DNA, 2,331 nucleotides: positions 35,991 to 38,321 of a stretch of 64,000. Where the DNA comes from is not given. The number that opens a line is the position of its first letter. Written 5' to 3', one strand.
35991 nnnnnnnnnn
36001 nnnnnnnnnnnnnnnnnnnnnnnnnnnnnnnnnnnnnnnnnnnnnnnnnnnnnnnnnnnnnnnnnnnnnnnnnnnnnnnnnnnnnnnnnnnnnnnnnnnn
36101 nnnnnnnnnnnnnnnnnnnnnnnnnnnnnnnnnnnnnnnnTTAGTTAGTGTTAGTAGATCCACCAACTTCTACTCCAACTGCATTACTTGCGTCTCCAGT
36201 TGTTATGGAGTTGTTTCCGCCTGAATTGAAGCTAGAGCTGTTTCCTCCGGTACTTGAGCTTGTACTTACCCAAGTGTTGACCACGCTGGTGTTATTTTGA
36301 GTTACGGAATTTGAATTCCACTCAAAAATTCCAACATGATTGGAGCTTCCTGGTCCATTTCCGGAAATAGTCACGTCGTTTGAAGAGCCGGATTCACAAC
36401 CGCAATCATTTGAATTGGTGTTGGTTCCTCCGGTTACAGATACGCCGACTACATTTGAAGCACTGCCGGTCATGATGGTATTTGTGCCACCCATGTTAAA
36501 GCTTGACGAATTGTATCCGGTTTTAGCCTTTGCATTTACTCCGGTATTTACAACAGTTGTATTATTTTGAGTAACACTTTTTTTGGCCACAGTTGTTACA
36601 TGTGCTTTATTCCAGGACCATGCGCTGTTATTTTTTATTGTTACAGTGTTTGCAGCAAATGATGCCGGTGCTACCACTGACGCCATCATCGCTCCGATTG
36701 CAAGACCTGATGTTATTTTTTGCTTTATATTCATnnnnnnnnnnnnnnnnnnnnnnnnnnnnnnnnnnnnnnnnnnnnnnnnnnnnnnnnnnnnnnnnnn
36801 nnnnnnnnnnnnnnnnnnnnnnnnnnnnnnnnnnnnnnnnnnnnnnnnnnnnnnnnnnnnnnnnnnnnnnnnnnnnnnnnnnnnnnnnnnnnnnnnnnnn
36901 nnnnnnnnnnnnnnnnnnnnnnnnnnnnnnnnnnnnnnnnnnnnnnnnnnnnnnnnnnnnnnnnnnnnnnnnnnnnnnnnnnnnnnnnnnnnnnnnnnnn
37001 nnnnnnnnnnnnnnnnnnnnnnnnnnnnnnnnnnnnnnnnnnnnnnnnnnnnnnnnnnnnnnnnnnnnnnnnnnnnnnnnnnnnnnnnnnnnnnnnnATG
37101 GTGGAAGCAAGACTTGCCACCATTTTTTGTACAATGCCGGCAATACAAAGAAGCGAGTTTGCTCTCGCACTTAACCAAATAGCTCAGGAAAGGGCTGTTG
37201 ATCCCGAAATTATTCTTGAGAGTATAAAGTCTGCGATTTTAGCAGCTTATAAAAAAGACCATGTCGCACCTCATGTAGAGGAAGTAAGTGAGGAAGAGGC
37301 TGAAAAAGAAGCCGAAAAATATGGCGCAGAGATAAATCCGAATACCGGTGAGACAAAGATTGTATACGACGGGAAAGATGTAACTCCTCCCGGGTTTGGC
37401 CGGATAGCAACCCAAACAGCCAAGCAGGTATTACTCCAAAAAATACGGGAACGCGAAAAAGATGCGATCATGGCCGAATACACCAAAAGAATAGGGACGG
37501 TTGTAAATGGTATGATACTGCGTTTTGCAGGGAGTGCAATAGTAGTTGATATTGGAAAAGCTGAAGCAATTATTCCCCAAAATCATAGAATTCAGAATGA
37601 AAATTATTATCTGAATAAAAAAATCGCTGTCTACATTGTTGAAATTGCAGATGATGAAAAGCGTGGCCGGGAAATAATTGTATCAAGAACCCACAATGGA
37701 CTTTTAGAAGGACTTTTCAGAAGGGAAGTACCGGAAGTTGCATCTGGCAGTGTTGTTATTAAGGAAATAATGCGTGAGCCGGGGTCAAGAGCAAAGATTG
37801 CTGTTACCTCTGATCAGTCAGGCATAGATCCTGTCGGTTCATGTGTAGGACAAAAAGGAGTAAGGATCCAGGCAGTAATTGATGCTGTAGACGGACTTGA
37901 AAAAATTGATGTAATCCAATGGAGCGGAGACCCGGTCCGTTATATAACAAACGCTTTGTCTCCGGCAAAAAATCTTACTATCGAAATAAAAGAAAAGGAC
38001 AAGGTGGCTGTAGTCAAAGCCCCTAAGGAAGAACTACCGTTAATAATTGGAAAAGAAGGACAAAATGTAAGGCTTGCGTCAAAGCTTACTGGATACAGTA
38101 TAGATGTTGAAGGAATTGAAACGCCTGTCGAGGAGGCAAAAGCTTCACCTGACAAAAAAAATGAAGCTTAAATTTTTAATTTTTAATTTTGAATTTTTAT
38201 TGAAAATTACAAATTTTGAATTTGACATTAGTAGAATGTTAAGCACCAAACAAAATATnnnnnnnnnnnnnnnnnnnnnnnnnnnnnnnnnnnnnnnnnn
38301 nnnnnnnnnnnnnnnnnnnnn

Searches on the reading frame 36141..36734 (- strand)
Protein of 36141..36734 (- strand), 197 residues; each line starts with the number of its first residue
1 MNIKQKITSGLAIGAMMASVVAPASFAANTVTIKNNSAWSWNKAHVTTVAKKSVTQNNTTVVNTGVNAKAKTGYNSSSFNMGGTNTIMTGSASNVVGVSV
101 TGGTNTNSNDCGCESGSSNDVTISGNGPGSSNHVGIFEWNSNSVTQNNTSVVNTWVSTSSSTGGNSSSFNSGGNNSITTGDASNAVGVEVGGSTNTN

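Call 10: search_protein_families(library=pfam, proteins=[window:36141-36734:-], max_evalue=0.01)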
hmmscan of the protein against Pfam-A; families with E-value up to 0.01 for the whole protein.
window:36141-36734:- (197 aa): 0 families

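Call 55: search_protein_families(library=ncbifam, proteins=[window:36141-36734:-], max_evalue=0.01)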
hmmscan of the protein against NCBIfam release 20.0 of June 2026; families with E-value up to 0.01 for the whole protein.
window:36141-36734:- (197 aa): 0 families

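Call 60: find_homologous_proteins(query=window:36144-36734:-, max_evalue=1e-10)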
Query window:36144-36734:- (197 aa): 53 proteins with E <= 1e-10 among 387 candidates.
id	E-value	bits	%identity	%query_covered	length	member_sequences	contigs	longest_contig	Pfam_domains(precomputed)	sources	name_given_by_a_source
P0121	7.4e-104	364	96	100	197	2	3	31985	-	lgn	-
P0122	2.7e-59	218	69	100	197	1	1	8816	-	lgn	-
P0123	4.5e-59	218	69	100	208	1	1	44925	-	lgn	-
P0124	5.2e-56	208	66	100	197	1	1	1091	-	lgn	-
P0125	4.8e-54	201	62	100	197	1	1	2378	-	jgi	-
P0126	4.2e-50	188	64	92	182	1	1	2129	-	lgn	-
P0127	5.3e-50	188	64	100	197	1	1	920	-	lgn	-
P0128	3.2e-48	182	60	100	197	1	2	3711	-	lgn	-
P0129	5.4e-48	182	59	100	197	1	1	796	-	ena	-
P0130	7.7e-48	181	57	100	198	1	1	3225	-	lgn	-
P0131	3.8e-47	179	62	100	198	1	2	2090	-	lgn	-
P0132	3.9e-47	179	59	100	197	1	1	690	-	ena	-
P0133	4.8e-47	178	58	100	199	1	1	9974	-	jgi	-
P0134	1.7e-46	177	59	100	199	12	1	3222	-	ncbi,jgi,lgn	-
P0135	2.2e-46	176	58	100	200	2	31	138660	-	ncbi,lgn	-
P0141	3.4e-43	166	57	100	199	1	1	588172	-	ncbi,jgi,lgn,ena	-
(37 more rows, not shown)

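Call 61: find_encoding_contigs(protein=P0123, flank=2000, max_places=1)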
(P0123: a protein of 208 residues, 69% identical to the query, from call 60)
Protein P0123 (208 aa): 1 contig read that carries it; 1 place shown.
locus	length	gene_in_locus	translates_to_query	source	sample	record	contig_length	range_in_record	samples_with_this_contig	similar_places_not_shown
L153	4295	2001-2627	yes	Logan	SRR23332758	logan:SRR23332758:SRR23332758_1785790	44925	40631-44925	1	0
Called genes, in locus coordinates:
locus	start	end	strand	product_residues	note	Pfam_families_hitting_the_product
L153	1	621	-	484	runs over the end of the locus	PF00009:GTP_EFTU, PF00071:Ras (weak), PF00350:Dynamin_N (faint), PF01926:MMR_HSR1, PF08477:Roc (weak), PF14578:GTP_EFTU_D4 (faint), PF22042:EF-G_D2, PF11987:IF-2, +1 more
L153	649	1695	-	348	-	PF08529:NusA_N, PF13184:KH_NusA_1st, PF26594:KH_NusA_2nd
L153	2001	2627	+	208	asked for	-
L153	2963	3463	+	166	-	-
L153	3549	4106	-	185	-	PF04203:Sortase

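Call 62: find_encoding_contigs(protein=P0135, flank=2000, max_places=1)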
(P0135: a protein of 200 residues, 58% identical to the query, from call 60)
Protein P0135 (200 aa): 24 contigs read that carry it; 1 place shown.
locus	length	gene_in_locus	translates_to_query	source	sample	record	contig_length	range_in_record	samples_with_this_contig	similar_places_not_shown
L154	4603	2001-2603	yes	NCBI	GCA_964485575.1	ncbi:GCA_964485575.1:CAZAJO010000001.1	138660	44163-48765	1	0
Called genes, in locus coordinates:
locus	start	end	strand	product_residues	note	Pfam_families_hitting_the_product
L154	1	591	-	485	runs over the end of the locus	PF00009:GTP_EFTU, PF00071:Ras (weak), PF01926:MMR_HSR1, PF22042:EF-G_D2, PF03144:GTP_EFTU_D2 (faint), PF11987:IF-2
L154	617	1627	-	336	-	PF08529:NusA_N, PF13184:KH_NusA_1st, PF26594:KH_NusA_2nd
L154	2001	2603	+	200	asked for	-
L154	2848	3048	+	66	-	-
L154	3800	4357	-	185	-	PF04203:Sortase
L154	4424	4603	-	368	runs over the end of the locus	-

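Call 63: find_encoding_contigs(protein=P0141, flank=2000, max_places=1)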
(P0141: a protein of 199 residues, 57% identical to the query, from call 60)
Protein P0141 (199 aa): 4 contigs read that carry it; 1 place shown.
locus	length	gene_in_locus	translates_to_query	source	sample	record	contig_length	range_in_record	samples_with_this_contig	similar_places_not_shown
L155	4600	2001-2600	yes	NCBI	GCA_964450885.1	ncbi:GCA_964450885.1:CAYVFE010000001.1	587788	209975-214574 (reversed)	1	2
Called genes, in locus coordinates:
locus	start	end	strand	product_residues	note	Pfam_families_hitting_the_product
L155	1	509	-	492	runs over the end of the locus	PF00009:GTP_EFTU, PF00071:Ras (weak), PF01926:MMR_HSR1, PF14578:GTP_EFTU_D4 (faint), PF22042:EF-G_D2, PF03144:GTP_EFTU_D2 (faint), PF11987:IF-2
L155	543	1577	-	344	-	PF08529:NusA_N (weak), PF13184:KH_NusA_1st, PF26594:KH_NusA_2nd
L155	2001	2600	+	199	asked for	-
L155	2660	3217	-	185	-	PF04203:Sortase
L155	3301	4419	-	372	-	-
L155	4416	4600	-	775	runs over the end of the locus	-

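Call 94: predict_structure(alignment_id=A6)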
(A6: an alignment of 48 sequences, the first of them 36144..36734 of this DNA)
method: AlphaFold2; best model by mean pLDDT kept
length: 197 residues; sequences in the alignment: 48
mean_pLDDT: 46.4   pTM: 0.29
mean pLDDT of the five models: 46.4, 38.6, 38.1, 37.7, 33.7
residues with pLDDT >= 90: 0; 70-90: 2; 50-70: 72; < 50: 123
segments of 3 or more residues with pLDDT < 50: 1-28, 62-103, 152-197
pLDDT, mean of each block of 10 residues (from residue 1): 37 36 42 60 62 53 43 35 36 41 51 55 63 62 53 41 34 37 43 44
secondary structure, 60 per line:
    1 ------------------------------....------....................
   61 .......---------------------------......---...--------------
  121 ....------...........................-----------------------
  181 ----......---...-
elements in order: E31-34 E41-67 E95-100 E104-106 E121-124 E131-157 E185-190 E194-196

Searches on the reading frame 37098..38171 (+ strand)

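Call 10: search_protein_families(library=pfam, proteins=[window:37098-38171:+], max_evalue=0.01)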
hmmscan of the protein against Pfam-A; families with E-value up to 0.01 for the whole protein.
window:37098-38171:+ (357 aa): 5 families
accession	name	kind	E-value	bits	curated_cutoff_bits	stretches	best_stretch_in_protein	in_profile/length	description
PF13184.12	KH_5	-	2.2e-23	82.6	27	1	228-297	1-69/69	NusA-like KH domain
PF08529.16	NusA_N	-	4.3e-15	56.4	23.8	2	20-89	1-56/119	NusA N-terminal domain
PF23095.1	KH_NusA_C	-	0.00016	22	34.2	1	316-338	13-35/59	Transcription termination/antitermination protein NusA, KH domain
PF13083.13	KH_KhpA-B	-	0.0011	19.2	32.1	1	280-324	4-51/73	KhpA/KhpB, KH domain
PF00013.35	KH_1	-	0.0011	19.1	21.5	0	306-339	4-37/66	KH domain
